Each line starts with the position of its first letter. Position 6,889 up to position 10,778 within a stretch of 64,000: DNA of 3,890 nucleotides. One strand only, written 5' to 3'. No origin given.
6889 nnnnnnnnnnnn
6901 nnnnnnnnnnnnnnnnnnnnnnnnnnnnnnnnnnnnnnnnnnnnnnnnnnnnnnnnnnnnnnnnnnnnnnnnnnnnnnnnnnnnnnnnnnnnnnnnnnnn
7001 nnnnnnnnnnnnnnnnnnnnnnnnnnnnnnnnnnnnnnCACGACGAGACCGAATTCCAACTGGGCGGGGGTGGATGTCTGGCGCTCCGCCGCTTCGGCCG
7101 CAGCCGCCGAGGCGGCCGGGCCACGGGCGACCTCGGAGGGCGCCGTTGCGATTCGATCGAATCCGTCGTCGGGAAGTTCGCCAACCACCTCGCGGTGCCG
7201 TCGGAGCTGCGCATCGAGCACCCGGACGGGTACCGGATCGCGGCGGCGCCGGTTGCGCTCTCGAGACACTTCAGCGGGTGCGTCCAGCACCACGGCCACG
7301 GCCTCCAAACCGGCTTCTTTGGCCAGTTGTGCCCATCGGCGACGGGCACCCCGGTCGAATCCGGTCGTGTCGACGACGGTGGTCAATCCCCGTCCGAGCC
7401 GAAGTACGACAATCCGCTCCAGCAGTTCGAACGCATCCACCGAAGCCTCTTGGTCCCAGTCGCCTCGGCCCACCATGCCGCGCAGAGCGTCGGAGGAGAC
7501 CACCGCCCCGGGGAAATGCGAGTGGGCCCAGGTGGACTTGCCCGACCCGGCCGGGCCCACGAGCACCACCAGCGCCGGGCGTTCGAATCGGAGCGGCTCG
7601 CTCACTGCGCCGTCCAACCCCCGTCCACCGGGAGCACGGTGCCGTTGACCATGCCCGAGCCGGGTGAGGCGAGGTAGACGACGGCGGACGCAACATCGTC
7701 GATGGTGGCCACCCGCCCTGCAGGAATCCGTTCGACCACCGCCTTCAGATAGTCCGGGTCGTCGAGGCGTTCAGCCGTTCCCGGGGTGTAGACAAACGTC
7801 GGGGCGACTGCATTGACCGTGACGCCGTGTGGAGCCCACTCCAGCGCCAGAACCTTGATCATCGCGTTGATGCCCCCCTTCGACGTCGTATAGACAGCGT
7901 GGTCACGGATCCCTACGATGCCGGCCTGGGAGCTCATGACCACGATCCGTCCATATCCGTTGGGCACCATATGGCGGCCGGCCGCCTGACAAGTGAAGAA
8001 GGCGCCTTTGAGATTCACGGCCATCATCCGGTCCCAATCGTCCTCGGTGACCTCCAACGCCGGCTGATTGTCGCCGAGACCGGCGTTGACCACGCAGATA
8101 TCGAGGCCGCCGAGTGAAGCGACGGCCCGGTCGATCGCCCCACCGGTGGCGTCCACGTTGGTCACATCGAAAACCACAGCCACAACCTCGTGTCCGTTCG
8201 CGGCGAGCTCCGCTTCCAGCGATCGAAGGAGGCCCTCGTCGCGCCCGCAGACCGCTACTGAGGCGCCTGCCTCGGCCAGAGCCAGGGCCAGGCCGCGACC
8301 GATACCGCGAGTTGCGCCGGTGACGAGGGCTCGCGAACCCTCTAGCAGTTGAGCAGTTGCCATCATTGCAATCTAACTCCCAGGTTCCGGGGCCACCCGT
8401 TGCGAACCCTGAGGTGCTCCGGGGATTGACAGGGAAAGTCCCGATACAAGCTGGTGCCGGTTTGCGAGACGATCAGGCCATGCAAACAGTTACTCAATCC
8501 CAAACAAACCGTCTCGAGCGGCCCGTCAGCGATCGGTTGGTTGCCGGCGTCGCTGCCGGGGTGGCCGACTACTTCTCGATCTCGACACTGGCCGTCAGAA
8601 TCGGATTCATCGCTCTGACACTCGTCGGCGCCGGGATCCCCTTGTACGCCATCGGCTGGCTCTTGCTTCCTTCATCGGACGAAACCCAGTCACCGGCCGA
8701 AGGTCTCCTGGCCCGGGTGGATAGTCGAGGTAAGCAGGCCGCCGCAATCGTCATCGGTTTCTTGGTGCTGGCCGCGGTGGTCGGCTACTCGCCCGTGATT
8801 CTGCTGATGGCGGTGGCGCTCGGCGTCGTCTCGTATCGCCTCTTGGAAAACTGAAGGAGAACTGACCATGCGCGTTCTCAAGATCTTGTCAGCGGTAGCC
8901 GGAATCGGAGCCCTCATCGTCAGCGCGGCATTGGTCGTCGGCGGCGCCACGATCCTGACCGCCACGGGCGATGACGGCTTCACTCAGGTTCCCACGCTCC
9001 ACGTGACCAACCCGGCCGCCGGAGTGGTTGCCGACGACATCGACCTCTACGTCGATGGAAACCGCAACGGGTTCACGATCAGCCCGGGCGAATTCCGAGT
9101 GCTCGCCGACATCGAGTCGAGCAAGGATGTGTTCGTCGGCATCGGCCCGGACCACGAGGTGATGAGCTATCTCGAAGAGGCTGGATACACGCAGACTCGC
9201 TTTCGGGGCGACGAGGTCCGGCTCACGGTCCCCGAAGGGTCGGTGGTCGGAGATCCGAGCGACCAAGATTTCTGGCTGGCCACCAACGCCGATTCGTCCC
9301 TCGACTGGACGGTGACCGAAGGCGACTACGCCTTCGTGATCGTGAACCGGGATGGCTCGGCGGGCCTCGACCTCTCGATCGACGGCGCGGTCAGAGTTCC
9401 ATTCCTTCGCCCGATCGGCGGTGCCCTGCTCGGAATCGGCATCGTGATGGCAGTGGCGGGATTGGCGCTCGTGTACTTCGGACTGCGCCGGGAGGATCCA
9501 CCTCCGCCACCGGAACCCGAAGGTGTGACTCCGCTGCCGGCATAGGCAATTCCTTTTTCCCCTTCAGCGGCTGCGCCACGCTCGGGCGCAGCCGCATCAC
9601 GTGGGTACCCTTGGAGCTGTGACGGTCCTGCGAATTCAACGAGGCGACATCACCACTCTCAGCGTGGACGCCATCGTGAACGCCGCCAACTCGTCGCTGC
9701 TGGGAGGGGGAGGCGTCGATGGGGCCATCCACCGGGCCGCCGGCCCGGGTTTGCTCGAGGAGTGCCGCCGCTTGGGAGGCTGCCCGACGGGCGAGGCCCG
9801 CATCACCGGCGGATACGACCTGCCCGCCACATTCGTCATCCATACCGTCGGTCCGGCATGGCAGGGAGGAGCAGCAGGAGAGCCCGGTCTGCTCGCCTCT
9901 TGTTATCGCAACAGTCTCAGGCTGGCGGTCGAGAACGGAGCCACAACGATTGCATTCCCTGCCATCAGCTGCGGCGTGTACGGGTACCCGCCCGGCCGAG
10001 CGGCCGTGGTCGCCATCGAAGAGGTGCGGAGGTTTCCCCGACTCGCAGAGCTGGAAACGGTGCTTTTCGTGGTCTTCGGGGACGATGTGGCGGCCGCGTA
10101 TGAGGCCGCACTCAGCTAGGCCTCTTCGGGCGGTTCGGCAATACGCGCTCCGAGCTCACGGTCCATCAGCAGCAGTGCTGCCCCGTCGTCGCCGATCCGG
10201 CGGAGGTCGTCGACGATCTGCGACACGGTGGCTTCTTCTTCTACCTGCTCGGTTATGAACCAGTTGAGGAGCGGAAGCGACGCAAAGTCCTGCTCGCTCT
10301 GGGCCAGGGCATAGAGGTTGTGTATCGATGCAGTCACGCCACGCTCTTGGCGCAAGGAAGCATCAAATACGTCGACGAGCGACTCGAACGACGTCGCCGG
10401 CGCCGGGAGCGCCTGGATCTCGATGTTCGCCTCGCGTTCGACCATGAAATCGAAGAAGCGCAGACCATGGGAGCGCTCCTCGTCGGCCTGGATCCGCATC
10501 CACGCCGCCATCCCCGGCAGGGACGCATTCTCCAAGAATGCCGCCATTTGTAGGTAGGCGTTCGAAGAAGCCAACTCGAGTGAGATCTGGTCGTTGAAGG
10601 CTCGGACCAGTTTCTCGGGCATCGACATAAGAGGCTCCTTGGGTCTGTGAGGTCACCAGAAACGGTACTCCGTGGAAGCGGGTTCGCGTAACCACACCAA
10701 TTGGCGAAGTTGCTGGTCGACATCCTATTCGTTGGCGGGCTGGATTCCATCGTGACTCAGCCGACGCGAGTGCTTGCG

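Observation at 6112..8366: AAA_33-type P-loop kinase fused to an F420-type LLM oxidoreductase, translationally coupled to an SDR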

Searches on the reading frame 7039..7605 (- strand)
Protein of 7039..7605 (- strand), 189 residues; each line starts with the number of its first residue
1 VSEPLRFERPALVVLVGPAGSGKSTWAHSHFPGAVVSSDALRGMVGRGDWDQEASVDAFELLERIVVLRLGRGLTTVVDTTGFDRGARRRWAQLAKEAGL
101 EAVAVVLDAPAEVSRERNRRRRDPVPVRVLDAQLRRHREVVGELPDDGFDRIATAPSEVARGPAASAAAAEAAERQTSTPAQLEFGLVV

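Call 7: search_solved_structures(query=window:7039-7605:-, max_evalue=0.01, show_alignments=3)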
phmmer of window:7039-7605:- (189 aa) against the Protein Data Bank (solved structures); distinct sequences matched with E-value up to 0.01: 13.
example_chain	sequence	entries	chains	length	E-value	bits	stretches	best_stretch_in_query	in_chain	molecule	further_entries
4gp6_A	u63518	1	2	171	1.8e-22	83.1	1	8-151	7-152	Metallophosphoesterase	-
4gp7_A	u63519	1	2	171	3.9e-22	82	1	8-151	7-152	Metallophosphoesterase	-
4jst_A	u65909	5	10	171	3.9e-22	82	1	8-151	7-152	Metallophosphoesterase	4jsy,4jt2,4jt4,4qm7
4mde_A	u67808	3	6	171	7.5e-22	81.1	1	8-151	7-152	Metallophosphoesterase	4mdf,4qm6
1ly1_A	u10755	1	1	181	6.9e-05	25.8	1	12-142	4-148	polynucleotide kinase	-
3u7g_A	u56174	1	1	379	7.2e-05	25.7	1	5-139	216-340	Bifunctional polynucleotide phosphatase/kinase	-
1yj5_A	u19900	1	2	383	7.2e-05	25.7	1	5-139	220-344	5' polynucleotide kinase-3' phosphatase catalytic domain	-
3u7e_B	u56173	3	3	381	7.3e-05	25.7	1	5-139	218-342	Bifunctional polynucleotide phosphatase/kinase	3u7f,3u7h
3zvl_A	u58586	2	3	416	8.9e-05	25.4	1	6-138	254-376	BIFUNCTIONAL POLYNUCLEOTIDE PHOSPHATASE/KINASE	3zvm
3zvn_A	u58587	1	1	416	9.2e-05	25.4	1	6-138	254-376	BIFUNCTIONAL POLYNUCLEOTIDE PHOSPHATASE/KINASE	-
1ltq_A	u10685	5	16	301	0.00015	24.7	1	12-142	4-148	POLYNUCLEOTIDE KINASE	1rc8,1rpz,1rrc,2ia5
9drz_A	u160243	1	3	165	0.00034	23.5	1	14-145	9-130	p-loop containing nucleoside triphosphatehydrolase protein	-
6c2u_A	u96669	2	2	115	0.0061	19.4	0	9-27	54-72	phosphate-loop protein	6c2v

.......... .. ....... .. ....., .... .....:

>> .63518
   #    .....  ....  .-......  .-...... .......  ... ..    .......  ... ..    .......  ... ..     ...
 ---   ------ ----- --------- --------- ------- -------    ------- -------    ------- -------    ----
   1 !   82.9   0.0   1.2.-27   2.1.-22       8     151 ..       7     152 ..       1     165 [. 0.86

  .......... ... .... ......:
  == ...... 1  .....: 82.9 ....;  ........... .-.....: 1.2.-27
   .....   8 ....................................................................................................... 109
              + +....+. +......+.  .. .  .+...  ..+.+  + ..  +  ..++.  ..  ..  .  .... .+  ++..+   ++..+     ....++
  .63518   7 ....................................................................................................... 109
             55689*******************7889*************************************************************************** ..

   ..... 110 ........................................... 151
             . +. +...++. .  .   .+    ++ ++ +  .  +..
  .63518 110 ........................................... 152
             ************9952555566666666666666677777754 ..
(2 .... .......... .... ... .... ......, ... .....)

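Call 58: search_protein_representatives(protein=window:7111-7605:-)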
Query: 165 residues. Proteins with E-value up to 0.001 (for the whole library): 4108; up to 1e-10: 1243; up to 1e-30: 49. The best 150 are listed.
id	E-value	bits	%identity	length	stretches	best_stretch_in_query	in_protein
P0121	1.4e-41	158.1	53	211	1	6-161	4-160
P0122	2.2e-39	151.0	54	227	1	8-155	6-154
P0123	8.7e-39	149.0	58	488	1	4-163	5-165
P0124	1.2e-38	148.6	57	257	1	5-157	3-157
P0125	2.2e-38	147.7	54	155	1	9-152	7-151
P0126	3.5e-38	147.0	51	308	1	4-153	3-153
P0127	2.0e-37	144.5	54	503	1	3-158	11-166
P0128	3.8e-37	143.6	58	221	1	9-143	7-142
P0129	1.2e-36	142.0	50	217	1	3-163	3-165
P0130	1.8e-36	141.5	52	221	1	2-151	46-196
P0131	2.2e-36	141.2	53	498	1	9-163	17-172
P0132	8.6e-36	139.2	51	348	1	2-156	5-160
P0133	1.4e-35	138.6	52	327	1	7-155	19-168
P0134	2.0e-35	138.0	56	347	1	12-154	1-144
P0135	4.0e-35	137.1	61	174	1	9-137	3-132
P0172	1.9e-30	121.9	47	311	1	5-158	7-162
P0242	1.9e-23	99.2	41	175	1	5-158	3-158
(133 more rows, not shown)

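Call 74: search_protein_families(library=ncbifam, proteins=[window:7111-7605:-], max_evalue=0.00001)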
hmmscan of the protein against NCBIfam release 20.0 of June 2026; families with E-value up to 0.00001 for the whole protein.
window:7111-7605:- (165 aa): 3 families
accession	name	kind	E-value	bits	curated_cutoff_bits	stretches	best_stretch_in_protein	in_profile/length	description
TIGR04075.1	bacter_Pnkp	equivalog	4.1e-35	121.2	750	1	8-153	6-153/851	polynucleotide kinase-phosphatase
TIGR03574.1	selen_PSTK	equivalog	1.8e-08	34.2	290.5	1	12-131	1-126/249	L-seryl-tRNA(Sec) kinase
TIGR01663.1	PNK-3'Pase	equivalog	9e-07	27.6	502.8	1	8-121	362-463/520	bifunctional polynucleotide phosphatase/kinase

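Call 76: find_encoding_contigs(protein=P0125, flank=4000, max_places=2)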
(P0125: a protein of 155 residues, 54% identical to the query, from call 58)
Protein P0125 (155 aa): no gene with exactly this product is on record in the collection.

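Call 77: find_encoding_contigs(protein=P0242, flank=4000, max_places=2)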
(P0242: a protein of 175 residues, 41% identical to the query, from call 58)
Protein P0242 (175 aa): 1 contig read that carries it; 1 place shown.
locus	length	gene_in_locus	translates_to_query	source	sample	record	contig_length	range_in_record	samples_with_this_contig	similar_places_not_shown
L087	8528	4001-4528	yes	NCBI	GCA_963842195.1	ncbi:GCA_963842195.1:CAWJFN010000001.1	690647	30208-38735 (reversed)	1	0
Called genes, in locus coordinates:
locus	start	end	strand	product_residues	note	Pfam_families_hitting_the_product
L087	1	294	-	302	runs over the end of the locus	PF01842:ACT, PF00551:Formyl_trans_N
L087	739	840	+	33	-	-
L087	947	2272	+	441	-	PF02746:MR_MLE_N, PF13378:MR_MLE_C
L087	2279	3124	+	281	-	PF00034:Cytochrom_C, PF13442:Cytochrome_CBB3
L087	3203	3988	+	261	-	-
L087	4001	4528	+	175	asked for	PF08433:KTI12 (weak), PF13671:AAA_33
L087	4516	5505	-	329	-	PF08450:SGL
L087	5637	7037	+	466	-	PF00206:Lyase_1, PF10415:FumaraseC_C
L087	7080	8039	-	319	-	PF00092:VWA, PF13519:VWA_2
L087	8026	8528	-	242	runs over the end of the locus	PF02597:ThiS, PF02391:MoaE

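Call 78: find_encoding_contigs(protein=P0172, flank=5000, max_places=2)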
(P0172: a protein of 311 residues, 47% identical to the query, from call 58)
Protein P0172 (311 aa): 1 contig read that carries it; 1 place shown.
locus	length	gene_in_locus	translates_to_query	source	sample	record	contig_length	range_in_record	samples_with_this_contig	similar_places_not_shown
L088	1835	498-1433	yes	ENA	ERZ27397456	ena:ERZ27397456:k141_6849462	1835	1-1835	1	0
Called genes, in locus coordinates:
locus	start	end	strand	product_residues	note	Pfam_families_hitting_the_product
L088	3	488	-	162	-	?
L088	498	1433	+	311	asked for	PF13671:AAA_33, PF08450:SGL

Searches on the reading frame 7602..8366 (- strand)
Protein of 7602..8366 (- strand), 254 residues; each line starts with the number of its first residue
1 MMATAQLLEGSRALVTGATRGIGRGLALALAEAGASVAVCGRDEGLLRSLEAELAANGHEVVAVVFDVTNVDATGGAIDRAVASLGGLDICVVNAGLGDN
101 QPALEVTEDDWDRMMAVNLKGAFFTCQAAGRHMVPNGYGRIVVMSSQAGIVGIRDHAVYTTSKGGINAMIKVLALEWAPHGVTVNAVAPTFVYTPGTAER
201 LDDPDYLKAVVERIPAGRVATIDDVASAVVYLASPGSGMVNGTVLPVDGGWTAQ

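Call 4: search_protein_families(library=pfam, proteins=[window:7602-8366:-], max_evalue=0.01)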
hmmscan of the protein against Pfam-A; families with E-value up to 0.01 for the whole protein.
window:7602-8366:- (254 aa): 5 families
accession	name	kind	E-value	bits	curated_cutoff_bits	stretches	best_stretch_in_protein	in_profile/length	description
PF13561.12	adh_short_C2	-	1.1e-63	215.4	27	1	17-252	1-236/236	Enoyl-(Acyl carrier protein) reductase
PF00106.31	adh_short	-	1.7e-55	188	26.6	1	13-202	3-192/195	short chain dehydrogenase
PF08659.16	KR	-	2.5e-16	60.6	22.6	1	13-171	3-161/180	KR domain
PF23441.1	SDR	-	2.7e-06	27.4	27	1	11-250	8-254/258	SDR-like rossmann domain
PF01370.27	Epimerase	-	0.0093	15.8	20.9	0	13-148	1-116/240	NAD dependent epimerase/dehydratase family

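Call 5: search_protein_families(library=ncbifam, proteins=[window:7602-8366:-], max_evalue=0.001)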
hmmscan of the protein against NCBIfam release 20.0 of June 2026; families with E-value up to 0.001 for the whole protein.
window:7602-8366:- (254 aa): 229 families (the best 25 are shown)
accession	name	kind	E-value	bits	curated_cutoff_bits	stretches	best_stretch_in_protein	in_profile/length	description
NF005309.0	PRK06841.1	subfamily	9e-65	218.7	286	1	7-253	12-254/255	GolD/DthD family dehydrogenase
NF005559.1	PRK07231.1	subfamily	3.2e-61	207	215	1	8-252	2-248/249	glucose 1-dehydrogenase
NF009466.0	PRK12826.1-2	subfamily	4.5e-61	206.5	222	1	11-252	4-245/248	3-oxoacyl-ACP reductase FabG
TIGR01832.1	kduD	equivalog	4.7e-61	206.4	338.85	1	8-253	3-247/248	2-dehydro-3-deoxy-D-gluconate 5-dehydrogenase KduD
TIGR01830.1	3oxo_ACP_reduc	equivalog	5.6e-61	206.3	297.75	1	13-250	1-237/239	3-oxoacyl-[acyl-carrier-protein] reductase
NF004778.0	PRK06124.1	equivalog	5.2e-58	196.4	303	1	7-254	8-255/256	SDR family oxidoreductase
NF005711.0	PRK07523.1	subfamily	9.9e-58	195.7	413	1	8-253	8-253/255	SDR family oxidoreductase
NF004198.0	PRK05653.1-3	equivalog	1.7e-56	191.4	296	1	6-251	3-246/248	3-oxoacyl-ACP reductase FabG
NF004791.0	PRK06138.1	equivalog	4.8e-56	189.9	312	1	8-254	3-252/252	SDR family oxidoreductase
TIGR01963.1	PHB_DH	subfamily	1.7e-55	188.1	307.05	1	13-254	4-255/255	3-hydroxybutyrate dehydrogenase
NF052558.1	MBtsdlDhBudC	equivalog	5e-55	186.8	270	1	12-253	5-243/250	meso-2,3-butanediol dehydrogenase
NF006070.0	PRK08213.1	subfamily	3.5e-54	184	279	1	8-253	10-258/259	gluconate 5-dehydrogenase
NF009093.0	PRK12429.1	subfamily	6.6e-54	182.9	258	1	8-254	3-259/259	3-hydroxybutyrate dehydrogenase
NF005390.0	PRK06935.1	equivalog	8.4e-54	182.6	369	1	8-253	13-257/258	2-dehydro-3-deoxy-D-gluconate 5-dehydrogenase KduD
NF004774.0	PRK06114.1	equivalog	1e-52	179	360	1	8-253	14-261/262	SDR family oxidoreductase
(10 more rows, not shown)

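Call 38: search_protein_families(library=padloc, proteins=[window:7602-8366:-], max_evalue=0.001)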
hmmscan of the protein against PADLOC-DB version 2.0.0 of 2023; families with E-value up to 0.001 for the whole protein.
window:7602-8366:- (254 aa): 0 families

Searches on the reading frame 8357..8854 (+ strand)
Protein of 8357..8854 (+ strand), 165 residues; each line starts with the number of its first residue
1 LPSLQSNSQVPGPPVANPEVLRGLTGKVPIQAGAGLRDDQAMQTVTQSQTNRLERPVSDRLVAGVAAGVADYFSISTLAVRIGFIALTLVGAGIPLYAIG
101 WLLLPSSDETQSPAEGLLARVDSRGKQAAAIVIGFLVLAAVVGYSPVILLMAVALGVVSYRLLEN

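Call 27: search_protein_families(library=pfam, proteins=[window:8357-8854:+], max_evalue=0.001)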
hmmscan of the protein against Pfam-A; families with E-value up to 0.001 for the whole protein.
window:8357-8854:+ (165 aa): 1 family
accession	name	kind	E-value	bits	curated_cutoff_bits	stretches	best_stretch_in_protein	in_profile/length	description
PF04024.17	PspC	-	5e-17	61.9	25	1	52-106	2-57/58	PspC domain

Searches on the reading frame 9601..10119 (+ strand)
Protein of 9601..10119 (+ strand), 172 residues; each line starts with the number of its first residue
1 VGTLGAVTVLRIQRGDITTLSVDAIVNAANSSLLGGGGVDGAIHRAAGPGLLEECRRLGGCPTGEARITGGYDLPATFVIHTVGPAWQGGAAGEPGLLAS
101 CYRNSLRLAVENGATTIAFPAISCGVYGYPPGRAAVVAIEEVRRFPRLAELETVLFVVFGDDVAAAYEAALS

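Call 27: search_protein_families(library=pfam, proteins=[window:9601-10119:+], max_evalue=0.001)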
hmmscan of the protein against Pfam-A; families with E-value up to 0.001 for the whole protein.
window:9601-10119:+ (172 aa): 1 family
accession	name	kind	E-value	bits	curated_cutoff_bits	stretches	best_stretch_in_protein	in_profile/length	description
PF01661.27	Macro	-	6.5e-47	158.8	22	1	26-137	1-117/118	Macro domain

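Call 38: search_protein_families(library=padloc, proteins=[window:9601-10119:+], max_evalue=0.001)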
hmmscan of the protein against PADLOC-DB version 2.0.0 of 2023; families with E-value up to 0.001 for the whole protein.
window:9601-10119:+ (172 aa): 0 families

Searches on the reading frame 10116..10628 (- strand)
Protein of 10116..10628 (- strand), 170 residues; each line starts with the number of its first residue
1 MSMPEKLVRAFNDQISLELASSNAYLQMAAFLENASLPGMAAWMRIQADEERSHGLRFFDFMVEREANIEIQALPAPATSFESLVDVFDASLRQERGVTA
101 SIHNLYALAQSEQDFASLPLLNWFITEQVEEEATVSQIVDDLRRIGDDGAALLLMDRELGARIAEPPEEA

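Call 27: search_protein_families(library=pfam, proteins=[window:10116-10628:-], max_evalue=0.001)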
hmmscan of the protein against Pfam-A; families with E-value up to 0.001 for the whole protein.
window:10116-10628:- (170 aa): 2 families
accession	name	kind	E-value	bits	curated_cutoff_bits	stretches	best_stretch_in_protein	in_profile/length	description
PF00210.30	Ferritin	-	4.8e-36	124.2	24.5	1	10-145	3-142/142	Ferritin-like domain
PF02915.23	Rubrerythrin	-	0.00097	20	22.8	0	15-117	7-111/137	Rubrerythrin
